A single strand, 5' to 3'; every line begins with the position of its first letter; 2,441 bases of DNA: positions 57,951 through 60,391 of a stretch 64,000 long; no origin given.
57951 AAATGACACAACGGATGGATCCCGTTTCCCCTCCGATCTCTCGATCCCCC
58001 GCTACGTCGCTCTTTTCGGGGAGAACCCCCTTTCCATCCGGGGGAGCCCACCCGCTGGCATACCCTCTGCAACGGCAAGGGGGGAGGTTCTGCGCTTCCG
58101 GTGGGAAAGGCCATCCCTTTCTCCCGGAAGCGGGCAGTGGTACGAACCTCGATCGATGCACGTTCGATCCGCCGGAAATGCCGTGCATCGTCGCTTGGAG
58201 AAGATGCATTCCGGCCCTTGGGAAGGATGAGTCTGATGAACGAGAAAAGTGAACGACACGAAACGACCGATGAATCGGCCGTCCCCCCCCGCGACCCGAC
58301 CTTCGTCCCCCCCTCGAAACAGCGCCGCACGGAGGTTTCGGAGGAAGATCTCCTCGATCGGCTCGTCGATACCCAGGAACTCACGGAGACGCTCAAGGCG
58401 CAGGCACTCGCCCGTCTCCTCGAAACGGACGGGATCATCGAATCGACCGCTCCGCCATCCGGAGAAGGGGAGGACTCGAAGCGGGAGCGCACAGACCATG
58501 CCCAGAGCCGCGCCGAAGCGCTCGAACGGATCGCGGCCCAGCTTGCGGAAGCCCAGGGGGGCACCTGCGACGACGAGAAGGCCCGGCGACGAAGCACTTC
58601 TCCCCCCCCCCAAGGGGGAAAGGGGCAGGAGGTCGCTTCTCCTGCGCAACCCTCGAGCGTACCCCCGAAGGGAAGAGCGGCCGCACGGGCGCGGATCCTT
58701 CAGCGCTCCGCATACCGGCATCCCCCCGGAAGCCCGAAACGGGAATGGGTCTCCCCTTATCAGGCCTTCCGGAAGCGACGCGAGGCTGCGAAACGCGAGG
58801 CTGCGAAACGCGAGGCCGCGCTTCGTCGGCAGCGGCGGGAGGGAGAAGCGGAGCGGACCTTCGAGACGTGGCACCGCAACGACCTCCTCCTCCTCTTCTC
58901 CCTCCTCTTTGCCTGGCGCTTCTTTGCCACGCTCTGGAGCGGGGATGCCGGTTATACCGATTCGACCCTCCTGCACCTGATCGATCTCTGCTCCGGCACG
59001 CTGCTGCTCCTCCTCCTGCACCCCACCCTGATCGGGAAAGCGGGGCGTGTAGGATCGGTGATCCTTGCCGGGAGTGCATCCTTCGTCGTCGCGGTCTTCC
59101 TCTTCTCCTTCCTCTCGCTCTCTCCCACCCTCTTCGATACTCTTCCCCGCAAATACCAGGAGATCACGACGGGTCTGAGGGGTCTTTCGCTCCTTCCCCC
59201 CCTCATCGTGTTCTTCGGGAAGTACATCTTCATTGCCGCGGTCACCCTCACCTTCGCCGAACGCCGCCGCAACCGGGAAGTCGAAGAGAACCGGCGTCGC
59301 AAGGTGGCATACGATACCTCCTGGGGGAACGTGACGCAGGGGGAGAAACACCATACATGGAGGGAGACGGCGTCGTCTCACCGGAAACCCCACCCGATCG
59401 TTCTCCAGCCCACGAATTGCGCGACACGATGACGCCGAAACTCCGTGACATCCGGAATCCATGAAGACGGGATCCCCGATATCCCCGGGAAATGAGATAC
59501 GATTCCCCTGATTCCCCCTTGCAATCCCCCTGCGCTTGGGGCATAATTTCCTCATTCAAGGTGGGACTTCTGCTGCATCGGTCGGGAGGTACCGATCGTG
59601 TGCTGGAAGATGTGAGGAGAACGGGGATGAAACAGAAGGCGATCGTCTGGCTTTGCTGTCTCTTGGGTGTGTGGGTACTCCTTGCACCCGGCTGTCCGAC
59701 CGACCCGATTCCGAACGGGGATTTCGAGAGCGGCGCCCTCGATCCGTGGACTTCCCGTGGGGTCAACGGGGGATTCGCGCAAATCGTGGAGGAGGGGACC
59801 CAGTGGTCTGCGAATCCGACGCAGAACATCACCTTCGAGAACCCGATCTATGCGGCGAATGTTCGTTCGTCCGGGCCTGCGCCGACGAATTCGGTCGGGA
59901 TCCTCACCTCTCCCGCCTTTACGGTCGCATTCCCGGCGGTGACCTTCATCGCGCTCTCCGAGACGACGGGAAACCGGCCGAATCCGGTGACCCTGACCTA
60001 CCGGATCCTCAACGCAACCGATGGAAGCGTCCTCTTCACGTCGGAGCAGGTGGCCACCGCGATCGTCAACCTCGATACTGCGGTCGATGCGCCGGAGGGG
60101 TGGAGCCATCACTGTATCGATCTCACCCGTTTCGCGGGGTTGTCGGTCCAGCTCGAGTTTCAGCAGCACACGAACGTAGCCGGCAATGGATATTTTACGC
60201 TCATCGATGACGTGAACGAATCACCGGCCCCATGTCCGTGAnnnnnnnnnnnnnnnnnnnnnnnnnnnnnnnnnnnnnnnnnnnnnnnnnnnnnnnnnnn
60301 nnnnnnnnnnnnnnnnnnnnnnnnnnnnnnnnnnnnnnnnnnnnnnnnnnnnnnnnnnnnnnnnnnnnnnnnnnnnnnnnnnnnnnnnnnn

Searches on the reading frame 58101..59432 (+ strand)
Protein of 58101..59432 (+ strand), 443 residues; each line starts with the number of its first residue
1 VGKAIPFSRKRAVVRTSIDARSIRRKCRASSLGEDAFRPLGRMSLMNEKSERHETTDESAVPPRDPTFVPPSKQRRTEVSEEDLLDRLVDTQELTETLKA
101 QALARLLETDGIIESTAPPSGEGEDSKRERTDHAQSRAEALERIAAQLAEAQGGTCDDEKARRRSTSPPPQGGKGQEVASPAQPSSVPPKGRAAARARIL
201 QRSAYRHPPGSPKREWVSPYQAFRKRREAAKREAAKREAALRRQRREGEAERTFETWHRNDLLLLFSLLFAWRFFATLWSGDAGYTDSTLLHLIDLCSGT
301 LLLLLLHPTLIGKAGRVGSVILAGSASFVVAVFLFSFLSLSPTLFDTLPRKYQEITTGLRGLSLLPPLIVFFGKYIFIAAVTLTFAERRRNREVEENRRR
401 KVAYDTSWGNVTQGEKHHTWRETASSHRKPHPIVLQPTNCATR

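Call 11: search_protein_families(library=pfam, proteins=[window:58101-59432:+], max_evalue=0.001)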
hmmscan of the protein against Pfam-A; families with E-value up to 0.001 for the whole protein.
window:58101-59432:+ (443 aa): 0 families

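Call 45: search_protein_families(library=padloc, proteins=[window:58227-59432:+], max_evalue=0.001)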
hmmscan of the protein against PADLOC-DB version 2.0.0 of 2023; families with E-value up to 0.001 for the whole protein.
window:58227-59432:+ (401 aa): 0 families

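Call 54: search_protein_families(library=pfam, proteins=[window:58227-59432:+], max_evalue=10)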
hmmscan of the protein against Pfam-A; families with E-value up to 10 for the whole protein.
window:58227-59432:+ (401 aa): 2 families
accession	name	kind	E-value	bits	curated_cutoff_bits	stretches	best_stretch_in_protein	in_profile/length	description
PF20554.3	DUF6766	-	0.14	11.8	27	1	189-251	103-161/221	Domain of unknown function (DUF6766)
PF11159.13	DUF2939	-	0.49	11.2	24.8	1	42-67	30-55/93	Protein of unknown function (DUF2939)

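Call 82: search_protein_representatives(protein=window:58227-59432:+)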
Query: 401 residues. Proteins with E-value up to 0.001 (for the whole library): 2; up to 1e-10: 2; up to 1e-30: 2. The best 2 are listed.
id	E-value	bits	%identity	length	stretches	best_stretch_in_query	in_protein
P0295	1.8e-147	507.9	86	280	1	4-283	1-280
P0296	2.2e-31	125.8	100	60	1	342-401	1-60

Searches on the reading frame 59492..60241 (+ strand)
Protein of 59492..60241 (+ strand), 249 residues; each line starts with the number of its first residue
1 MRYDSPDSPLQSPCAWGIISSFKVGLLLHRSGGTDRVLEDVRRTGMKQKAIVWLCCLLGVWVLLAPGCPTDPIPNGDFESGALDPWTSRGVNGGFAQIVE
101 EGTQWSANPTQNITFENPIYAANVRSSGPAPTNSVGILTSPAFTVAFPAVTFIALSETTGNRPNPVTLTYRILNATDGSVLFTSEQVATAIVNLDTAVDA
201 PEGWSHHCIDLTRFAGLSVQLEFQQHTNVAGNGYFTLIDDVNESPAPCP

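Call 11: search_protein_families(library=pfam, proteins=[window:59492-60241:+], max_evalue=0.001)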
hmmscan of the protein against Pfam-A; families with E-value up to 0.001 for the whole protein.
window:59492-60241:+ (249 aa): 0 families

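Call 45: search_protein_families(library=padloc, proteins=[window:59627-60241:+], max_evalue=0.001)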
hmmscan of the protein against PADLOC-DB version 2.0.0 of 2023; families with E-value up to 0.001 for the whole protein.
window:59627-60241:+ (204 aa): 0 families

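Call 54: search_protein_families(library=pfam, proteins=[window:59627-60241:+], max_evalue=10)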
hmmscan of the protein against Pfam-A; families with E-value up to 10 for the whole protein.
window:59627-60241:+ (204 aa): 2 families
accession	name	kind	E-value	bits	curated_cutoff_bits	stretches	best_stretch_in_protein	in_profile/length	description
PF02018.23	CBM_4_9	-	0.14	13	25.9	1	29-56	5-31/136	Carbohydrate binding domain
PF20773.4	InhA-like_MAM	-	0.18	11.7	26.9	1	151-196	114-160/191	Immune inhibitor A-like, MAM domain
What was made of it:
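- On GT-C glycosyltransferases (gene 3, 60232-62175): There is no Pfam hit (calls 11, 54).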

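Call 62: list_cluster_members(proteins=[window:52701-57872:-, window:59627-60241:+, window:60232-62175:+, window:58227-59432:+, window:51916-52599:-])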
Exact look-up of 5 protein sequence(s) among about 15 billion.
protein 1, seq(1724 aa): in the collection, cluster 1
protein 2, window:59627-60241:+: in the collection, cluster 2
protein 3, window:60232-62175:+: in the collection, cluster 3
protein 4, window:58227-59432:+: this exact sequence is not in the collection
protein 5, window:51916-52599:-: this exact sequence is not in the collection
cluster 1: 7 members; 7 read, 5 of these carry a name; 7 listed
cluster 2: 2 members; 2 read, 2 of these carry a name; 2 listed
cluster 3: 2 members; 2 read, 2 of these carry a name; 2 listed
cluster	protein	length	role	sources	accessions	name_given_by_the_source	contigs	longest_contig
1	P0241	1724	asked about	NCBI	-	-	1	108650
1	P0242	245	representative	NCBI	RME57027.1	MAG: sigma-54-dependent Fis family transcriptional regulator, partial ...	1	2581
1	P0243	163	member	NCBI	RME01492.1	MAG: sigma-54-dependent Fis family transcriptional regulator, partial ...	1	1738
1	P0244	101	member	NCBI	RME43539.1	MAG: serine/threonine protein kinase, partial [Deltaproteobacteria bacterium]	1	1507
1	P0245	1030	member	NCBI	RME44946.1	MAG: hypothetical protein D6795_17210, partial [Deltaproteobacteria bacterium]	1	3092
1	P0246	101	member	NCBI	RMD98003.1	MAG: serine/threonine protein kinase, partial [Deltaproteobacteria bacterium]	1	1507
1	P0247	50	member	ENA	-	-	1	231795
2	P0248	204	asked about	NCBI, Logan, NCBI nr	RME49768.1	MAG: hypothetical protein D6795_11220 [Deltaproteobacteria bacterium]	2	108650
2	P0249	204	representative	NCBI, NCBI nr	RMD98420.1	MAG: hypothetical protein D6812_13490 [Deltaproteobacteria bacterium]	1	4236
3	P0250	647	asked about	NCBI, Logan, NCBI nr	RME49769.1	MAG: hypothetical protein D6795_11225 [Deltaproteobacteria bacterium]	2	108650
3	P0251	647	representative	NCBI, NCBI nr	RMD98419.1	MAG: hypothetical protein D6812_13485 [Deltaproteobacteria bacterium]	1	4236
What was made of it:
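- Checked: The exact M-start sequence is in the public collection on a 108,650-nt NCBI contig (call 62).
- In an earlier fragmentary assembly of the same organism the locus is broken into at least three short contigs (call 62).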
